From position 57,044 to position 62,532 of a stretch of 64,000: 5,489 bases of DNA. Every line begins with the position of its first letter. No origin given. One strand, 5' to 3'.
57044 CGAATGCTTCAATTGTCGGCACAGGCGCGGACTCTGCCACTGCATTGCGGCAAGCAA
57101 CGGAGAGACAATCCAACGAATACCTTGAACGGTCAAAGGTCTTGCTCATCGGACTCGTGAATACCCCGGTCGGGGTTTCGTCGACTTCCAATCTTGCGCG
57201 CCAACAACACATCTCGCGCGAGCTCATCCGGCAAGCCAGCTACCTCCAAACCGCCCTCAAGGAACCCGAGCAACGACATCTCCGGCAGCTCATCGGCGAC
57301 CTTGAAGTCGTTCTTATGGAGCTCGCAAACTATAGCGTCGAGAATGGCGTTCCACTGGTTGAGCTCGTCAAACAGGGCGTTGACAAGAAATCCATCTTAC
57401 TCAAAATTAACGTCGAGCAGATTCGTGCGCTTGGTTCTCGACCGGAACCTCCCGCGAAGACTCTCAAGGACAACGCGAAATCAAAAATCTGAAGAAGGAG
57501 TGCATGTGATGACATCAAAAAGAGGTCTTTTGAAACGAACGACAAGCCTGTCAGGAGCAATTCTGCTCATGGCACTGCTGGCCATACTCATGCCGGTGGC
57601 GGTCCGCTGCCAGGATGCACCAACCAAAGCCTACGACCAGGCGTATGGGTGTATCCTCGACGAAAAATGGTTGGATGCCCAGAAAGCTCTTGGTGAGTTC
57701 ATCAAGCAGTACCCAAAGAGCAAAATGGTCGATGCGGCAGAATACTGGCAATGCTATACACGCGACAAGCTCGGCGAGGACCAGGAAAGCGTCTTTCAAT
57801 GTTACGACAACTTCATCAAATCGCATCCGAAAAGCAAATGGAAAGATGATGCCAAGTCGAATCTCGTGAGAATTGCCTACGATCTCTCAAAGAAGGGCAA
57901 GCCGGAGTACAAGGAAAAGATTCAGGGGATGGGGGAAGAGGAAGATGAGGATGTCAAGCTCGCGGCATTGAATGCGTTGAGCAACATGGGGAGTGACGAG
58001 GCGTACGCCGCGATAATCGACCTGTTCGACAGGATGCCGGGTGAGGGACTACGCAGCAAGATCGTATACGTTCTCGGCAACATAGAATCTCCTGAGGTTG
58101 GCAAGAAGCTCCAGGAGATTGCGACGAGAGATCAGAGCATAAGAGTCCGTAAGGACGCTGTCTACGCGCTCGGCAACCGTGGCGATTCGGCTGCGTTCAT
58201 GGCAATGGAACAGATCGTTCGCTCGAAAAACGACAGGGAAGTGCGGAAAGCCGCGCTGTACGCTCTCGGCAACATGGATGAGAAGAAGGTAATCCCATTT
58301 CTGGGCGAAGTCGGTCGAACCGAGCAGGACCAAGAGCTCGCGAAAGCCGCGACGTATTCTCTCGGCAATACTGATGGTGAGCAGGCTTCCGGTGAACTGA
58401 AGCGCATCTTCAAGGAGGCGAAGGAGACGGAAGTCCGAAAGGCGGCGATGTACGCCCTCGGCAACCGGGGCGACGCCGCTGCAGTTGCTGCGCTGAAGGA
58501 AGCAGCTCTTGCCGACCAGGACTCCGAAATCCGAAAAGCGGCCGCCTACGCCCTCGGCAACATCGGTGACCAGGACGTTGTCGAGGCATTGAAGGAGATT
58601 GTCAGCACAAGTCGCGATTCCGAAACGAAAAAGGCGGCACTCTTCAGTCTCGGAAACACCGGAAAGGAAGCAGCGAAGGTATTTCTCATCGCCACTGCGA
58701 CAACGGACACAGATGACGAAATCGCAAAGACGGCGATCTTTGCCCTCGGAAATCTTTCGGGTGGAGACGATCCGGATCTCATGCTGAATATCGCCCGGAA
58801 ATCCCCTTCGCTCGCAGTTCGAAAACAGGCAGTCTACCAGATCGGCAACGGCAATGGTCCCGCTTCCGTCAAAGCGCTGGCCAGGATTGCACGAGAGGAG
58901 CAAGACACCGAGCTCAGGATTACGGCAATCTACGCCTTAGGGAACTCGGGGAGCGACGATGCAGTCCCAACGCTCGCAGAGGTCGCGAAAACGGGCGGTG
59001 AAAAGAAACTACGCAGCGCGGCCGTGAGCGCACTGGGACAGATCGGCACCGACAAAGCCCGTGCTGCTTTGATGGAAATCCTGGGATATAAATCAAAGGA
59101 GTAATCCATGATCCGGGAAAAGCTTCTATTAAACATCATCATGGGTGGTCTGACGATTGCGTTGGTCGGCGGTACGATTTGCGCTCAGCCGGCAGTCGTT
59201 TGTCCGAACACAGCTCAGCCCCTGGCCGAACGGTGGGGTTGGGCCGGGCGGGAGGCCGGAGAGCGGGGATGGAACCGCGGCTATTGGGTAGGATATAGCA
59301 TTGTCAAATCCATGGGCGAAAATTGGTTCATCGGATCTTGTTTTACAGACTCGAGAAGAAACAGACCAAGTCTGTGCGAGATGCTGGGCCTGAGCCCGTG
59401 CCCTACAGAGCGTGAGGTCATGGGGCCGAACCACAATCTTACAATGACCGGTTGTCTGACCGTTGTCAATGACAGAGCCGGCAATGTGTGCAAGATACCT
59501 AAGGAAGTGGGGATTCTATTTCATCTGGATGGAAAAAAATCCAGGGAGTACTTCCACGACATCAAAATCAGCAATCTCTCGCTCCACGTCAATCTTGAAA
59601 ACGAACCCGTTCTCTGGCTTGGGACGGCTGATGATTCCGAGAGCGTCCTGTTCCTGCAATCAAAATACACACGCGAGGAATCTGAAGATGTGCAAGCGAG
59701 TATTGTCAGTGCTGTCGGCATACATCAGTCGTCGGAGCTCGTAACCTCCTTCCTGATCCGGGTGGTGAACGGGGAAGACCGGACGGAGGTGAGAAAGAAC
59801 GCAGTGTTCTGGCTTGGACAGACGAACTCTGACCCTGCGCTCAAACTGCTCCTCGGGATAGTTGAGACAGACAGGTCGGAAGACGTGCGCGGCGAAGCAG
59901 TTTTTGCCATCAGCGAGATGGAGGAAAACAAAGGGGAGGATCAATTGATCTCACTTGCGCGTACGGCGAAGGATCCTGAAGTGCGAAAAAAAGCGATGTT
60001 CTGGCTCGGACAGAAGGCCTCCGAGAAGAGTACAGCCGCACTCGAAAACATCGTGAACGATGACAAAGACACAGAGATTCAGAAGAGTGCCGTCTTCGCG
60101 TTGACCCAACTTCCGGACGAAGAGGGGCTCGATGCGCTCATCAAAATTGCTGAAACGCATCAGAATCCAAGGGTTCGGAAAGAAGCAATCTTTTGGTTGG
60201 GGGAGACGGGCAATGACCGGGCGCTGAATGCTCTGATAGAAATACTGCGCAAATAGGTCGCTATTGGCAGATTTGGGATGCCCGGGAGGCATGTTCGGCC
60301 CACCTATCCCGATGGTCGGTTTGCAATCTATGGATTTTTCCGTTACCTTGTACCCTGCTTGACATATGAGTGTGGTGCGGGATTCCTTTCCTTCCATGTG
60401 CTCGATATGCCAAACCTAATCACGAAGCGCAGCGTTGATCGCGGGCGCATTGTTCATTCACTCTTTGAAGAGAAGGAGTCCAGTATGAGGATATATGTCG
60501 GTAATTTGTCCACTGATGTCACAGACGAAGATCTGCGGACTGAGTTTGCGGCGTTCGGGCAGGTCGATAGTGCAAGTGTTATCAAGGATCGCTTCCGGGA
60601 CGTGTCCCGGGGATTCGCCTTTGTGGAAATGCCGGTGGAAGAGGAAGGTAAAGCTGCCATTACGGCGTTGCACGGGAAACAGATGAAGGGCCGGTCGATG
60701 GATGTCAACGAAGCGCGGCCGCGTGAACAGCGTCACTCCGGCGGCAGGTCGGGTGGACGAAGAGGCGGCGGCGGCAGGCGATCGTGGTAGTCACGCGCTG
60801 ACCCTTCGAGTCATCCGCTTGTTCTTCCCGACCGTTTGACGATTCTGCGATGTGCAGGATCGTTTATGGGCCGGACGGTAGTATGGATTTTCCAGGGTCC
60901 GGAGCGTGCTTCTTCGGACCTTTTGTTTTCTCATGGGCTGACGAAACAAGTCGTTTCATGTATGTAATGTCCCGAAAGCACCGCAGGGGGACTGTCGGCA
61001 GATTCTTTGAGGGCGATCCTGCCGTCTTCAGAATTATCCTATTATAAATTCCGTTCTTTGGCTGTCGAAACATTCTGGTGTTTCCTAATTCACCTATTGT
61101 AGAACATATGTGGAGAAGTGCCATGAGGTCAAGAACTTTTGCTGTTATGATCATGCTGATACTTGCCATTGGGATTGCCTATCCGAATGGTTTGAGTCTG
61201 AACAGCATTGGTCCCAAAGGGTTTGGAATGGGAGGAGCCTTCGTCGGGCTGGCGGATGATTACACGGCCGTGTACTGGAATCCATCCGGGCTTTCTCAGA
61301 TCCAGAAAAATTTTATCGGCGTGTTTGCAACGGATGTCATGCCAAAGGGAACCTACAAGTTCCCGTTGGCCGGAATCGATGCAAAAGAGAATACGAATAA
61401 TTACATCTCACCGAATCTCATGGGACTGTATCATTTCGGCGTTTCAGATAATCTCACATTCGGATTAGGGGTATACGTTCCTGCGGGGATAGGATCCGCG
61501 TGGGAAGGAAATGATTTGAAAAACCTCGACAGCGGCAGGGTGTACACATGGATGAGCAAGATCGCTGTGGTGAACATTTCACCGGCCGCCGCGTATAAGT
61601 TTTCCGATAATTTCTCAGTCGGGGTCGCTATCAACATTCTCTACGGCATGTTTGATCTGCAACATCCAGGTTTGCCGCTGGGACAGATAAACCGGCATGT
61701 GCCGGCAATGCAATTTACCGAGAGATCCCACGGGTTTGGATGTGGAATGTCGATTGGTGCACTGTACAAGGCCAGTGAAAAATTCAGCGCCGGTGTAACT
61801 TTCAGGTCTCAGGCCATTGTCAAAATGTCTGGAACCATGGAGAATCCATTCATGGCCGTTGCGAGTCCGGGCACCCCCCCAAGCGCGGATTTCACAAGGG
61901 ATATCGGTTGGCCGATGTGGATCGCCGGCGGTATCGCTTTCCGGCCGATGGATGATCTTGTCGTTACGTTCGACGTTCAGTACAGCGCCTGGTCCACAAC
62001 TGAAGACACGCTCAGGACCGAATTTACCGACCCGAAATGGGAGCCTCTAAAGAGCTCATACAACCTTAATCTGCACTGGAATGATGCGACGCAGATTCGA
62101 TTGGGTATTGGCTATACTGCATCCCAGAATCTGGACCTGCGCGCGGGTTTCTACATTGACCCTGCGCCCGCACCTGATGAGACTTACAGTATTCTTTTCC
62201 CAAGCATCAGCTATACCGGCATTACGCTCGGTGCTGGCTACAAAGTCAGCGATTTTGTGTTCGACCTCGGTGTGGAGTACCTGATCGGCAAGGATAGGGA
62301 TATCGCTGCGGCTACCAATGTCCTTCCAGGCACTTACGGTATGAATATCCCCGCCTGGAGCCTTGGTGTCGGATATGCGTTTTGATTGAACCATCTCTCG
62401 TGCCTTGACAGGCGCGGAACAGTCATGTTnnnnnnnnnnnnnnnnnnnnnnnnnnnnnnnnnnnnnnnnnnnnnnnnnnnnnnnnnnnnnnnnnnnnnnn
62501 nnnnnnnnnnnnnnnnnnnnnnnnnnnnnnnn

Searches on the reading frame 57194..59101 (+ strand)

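Call 81: search_protein_families(library=pfam, proteins=[window:57194-59101:+], max_evalue=0.000001)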
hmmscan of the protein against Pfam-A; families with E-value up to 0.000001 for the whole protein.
window:57194-59101:+ (636 aa): 8 families
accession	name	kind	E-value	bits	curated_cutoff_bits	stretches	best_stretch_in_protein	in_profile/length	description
PF13646.12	HEAT_2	-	7.6e-88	289.4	27.7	8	407-486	9-87/88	HEAT repeats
PF03130.22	HEAT_PBS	-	3.1e-33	110.8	20.9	0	446-469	1-24/27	PBS lyase HEAT-like repeat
PF02985.28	HEAT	-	2.3e-20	71.2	23.5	0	438-458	8-28/31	HEAT repeat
PF13513.12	HEAT_EZ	-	4.4e-15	56.2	27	0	413-457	2-55/55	HEAT-like repeat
PF01347.28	Vitellogenin_N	-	8.8e-12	44.8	24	0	560-630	461-539/590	Lipoprotein amino terminal region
PF14668.11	RICTOR_V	-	2.6e-11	44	27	0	559-583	29-53/71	Rapamycin-insensitive companion of mTOR, domain 5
PF00514.29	Arm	-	6.1e-10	39.2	20.6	0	439-457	21-39/41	Armadillo/beta-catenin-like repeat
PF11838.14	ERAP1_C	-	2e-09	37.8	38.2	0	410-515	125-235/318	ERAP1-like C-terminal domain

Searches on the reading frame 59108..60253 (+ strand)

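Call 81: search_protein_families(library=pfam, proteins=[window:59108-60253:+], max_evalue=0.000001)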
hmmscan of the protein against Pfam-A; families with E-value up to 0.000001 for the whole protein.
window:59108-60253:+ (382 aa): 3 families
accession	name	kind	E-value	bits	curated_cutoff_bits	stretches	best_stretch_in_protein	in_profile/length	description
PF13646.12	HEAT_2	-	9.6e-27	93.5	27.7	2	310-381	2-72/88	HEAT repeats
PF03130.22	HEAT_PBS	-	4.4e-16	58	20.9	0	356-381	1-26/27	PBS lyase HEAT-like repeat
PF02985.28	HEAT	-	3.6e-08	33.4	23.5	0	343-366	4-26/31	HEAT repeat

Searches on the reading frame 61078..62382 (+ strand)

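Call 81: search_protein_families(library=pfam, proteins=[window:61078-62382:+], max_evalue=0.000001)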
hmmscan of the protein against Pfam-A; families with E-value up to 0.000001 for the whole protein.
window:61078-62382:+ (435 aa): 1 family
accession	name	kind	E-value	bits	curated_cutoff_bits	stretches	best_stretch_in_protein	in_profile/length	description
PF03349.22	Toluene_X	-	3.9e-40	138.1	29.7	1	33-413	7-393/421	Outer membrane protein transport protein (OMPP1/FadL/TodX)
